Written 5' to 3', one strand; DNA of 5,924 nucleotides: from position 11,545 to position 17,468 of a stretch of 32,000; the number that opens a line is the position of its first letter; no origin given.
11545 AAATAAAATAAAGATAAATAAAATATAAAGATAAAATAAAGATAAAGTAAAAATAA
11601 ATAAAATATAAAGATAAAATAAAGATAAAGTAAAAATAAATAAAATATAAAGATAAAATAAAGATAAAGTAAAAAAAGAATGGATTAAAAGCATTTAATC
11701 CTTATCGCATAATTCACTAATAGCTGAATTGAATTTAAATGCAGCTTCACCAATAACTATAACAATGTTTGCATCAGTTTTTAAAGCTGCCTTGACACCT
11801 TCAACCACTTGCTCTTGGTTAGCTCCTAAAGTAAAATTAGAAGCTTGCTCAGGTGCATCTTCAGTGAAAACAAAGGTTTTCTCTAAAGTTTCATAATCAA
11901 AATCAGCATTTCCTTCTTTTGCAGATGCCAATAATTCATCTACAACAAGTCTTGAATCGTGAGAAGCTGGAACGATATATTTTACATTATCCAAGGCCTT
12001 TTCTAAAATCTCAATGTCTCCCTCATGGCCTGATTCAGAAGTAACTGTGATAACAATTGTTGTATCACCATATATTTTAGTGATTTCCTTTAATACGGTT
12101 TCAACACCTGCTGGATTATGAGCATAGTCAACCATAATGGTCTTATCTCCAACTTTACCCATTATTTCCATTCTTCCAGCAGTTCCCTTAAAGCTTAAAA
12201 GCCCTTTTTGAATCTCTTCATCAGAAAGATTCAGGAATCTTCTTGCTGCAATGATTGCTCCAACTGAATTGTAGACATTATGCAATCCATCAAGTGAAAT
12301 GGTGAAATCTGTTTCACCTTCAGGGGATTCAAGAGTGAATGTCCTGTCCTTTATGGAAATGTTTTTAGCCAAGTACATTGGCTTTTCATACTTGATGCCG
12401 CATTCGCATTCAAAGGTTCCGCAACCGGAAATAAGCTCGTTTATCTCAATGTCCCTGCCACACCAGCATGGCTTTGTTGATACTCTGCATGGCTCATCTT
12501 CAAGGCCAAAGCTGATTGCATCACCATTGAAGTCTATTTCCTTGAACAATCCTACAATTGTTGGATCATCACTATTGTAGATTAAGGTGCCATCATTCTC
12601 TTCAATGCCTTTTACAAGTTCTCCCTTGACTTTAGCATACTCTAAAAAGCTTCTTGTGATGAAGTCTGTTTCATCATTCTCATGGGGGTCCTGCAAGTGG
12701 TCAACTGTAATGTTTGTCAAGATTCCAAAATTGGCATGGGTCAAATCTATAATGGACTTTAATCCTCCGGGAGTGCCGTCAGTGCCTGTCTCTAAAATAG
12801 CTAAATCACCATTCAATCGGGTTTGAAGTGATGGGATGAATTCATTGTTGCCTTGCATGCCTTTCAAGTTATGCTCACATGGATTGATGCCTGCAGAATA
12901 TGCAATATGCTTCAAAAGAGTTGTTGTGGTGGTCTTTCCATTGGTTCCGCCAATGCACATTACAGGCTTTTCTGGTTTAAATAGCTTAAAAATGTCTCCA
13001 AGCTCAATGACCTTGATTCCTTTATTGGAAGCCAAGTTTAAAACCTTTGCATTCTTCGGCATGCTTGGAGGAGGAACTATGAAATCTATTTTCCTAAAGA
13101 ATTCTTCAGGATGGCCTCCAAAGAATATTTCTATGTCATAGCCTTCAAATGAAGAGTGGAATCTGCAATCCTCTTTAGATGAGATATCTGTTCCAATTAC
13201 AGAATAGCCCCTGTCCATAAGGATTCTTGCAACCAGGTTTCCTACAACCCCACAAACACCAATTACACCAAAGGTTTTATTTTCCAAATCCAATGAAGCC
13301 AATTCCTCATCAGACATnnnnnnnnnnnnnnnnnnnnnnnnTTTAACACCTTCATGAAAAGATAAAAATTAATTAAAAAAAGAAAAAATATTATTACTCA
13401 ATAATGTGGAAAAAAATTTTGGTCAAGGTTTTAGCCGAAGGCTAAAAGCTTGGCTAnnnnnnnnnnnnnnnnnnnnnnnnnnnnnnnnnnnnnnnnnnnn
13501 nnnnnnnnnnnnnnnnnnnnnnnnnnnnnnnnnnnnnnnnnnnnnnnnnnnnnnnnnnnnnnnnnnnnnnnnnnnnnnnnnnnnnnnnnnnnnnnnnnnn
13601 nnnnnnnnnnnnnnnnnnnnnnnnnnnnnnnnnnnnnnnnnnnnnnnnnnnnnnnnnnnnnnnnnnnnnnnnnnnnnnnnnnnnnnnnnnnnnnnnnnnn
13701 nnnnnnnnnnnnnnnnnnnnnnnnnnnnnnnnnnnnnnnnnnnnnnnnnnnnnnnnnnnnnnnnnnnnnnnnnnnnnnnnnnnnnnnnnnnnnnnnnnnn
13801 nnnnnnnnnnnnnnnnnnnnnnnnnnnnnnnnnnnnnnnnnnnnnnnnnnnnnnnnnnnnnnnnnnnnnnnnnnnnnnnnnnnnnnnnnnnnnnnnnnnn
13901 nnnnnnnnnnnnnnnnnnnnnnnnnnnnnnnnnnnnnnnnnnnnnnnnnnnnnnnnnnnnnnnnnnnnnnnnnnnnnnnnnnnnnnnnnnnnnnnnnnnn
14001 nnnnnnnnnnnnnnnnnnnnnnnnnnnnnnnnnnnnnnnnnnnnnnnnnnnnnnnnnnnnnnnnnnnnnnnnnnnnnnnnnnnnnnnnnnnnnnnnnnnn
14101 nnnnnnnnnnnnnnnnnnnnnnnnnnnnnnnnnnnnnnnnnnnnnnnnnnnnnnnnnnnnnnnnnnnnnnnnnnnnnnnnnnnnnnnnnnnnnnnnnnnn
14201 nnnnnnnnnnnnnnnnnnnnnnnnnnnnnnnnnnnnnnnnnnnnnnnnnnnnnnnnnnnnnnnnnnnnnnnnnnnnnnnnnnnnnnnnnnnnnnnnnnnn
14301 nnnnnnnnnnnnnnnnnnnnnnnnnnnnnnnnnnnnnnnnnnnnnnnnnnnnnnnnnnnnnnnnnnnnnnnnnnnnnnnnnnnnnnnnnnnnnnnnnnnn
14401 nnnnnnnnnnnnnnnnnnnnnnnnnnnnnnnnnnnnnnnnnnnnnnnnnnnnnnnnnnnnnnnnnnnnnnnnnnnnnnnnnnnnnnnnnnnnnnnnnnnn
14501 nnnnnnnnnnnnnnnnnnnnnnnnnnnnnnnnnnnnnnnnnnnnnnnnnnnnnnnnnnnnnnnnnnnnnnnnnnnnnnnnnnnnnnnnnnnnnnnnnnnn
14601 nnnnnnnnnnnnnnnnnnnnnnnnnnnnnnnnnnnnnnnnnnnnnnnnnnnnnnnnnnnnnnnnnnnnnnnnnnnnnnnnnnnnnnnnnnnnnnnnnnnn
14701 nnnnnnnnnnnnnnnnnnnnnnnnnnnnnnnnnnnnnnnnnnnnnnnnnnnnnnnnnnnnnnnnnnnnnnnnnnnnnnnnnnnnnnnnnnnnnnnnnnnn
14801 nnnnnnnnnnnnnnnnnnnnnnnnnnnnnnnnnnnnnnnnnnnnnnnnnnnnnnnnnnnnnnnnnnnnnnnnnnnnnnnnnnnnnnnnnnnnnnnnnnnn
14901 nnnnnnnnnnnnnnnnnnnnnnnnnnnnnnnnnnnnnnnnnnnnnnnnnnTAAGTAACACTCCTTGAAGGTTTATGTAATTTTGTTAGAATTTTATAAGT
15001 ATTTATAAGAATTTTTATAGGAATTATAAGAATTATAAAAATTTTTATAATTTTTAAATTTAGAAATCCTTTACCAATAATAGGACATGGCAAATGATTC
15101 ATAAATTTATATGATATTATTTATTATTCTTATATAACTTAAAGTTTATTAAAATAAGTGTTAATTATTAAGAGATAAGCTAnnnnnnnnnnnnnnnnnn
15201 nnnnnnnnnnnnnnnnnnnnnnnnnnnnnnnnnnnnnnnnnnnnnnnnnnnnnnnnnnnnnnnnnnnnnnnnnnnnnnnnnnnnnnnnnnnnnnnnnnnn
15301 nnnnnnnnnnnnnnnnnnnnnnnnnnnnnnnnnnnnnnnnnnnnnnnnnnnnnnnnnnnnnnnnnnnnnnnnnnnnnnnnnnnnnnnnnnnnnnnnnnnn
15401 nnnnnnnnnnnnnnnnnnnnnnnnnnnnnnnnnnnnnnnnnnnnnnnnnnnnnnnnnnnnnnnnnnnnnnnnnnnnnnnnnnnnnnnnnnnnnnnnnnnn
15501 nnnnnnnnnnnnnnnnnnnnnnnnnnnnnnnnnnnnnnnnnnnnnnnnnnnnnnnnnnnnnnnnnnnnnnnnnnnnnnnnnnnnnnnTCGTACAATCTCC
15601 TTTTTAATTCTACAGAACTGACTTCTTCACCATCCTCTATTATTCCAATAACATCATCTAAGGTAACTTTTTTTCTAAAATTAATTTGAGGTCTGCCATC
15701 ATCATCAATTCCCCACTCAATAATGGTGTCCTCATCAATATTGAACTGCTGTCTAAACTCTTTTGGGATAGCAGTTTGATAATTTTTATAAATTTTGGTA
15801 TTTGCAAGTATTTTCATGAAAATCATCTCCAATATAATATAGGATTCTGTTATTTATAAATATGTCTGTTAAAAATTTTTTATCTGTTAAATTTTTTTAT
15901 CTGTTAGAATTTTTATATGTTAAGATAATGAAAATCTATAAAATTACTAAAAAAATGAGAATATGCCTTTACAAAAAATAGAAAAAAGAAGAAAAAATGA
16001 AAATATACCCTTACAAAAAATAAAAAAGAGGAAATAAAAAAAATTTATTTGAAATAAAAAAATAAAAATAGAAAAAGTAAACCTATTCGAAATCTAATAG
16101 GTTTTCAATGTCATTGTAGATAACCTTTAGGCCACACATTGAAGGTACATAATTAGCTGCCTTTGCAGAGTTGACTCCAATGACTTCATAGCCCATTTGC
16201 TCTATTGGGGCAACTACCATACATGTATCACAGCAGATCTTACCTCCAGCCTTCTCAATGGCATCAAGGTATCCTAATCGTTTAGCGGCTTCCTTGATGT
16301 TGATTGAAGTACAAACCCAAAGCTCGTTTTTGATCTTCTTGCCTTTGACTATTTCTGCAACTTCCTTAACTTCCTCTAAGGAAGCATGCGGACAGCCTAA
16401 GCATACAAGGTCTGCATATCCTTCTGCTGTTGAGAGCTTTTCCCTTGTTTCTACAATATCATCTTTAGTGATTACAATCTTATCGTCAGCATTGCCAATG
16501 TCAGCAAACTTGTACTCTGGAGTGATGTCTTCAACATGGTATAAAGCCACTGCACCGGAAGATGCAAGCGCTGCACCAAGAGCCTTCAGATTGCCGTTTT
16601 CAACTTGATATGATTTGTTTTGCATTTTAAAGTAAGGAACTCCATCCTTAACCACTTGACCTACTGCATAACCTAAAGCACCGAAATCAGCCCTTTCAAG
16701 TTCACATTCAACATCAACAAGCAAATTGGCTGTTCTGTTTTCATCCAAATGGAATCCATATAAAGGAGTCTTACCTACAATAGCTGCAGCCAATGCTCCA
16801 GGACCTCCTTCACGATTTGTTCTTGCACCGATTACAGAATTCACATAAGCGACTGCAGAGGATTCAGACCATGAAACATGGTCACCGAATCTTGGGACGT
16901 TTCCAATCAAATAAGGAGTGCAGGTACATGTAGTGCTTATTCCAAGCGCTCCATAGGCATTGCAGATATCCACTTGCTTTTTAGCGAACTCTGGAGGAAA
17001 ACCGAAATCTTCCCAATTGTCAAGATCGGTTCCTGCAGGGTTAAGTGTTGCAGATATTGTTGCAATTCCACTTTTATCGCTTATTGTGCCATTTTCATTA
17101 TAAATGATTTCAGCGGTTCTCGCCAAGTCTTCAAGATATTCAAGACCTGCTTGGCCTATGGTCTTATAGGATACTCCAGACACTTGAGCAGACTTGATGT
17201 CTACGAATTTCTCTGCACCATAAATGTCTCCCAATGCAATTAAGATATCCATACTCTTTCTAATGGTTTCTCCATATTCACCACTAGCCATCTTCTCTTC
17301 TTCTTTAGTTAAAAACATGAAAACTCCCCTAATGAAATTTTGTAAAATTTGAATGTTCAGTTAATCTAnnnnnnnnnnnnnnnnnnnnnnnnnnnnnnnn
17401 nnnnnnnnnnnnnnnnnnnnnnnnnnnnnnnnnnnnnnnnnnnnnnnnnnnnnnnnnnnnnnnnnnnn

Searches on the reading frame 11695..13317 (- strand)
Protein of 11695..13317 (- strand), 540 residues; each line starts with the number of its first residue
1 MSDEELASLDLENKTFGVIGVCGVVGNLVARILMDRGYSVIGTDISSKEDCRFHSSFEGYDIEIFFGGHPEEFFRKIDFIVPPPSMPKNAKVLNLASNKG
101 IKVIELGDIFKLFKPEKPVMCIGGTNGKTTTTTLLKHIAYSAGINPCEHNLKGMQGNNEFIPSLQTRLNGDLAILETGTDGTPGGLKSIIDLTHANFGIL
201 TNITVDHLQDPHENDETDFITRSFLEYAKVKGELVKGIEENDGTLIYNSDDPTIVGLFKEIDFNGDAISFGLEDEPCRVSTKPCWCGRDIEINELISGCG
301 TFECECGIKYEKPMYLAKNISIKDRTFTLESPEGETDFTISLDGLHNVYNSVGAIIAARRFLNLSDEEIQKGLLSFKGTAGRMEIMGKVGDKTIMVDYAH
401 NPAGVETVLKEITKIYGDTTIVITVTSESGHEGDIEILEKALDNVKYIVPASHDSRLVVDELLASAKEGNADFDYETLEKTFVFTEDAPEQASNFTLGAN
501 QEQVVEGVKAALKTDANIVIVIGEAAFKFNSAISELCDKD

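Call 77: search_protein_families(library=pfam, proteins=[window:11695-13317:-], max_evalue=0.00001)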
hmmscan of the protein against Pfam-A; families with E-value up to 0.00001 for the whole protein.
window:11695-13317:- (540 aa): 2 families
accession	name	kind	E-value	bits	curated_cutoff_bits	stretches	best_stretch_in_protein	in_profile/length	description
PF08245.18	Mur_ligase_M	-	2e-18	67.5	24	1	122-358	1-200/200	Mur ligase middle domain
PF02875.26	Mur_ligase_C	-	3.1e-09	38.2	28.4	1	381-466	1-90/127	Mur ligase, glutamate ligase domain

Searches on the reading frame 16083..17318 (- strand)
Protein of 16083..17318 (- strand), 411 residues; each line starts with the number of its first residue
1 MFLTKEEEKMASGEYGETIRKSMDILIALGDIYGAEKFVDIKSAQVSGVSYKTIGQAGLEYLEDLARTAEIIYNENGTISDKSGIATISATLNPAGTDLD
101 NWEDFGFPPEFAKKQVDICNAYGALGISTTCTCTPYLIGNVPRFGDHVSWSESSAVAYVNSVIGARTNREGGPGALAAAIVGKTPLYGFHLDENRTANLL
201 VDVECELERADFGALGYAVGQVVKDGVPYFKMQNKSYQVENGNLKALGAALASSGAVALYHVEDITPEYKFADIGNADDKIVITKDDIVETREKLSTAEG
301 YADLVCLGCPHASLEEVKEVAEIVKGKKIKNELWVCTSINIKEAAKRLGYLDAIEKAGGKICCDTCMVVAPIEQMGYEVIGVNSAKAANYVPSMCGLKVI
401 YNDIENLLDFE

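Call 77: search_protein_families(library=pfam, proteins=[window:16083-17318:-], max_evalue=0.00001)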
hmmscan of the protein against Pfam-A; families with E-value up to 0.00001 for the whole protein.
window:16083-17318:- (411 aa): 1 family
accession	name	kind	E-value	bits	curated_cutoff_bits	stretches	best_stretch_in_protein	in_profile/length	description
PF04412.18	AcnX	-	4.6e-157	523.3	31.5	1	1-408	1-399/400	Aconitase X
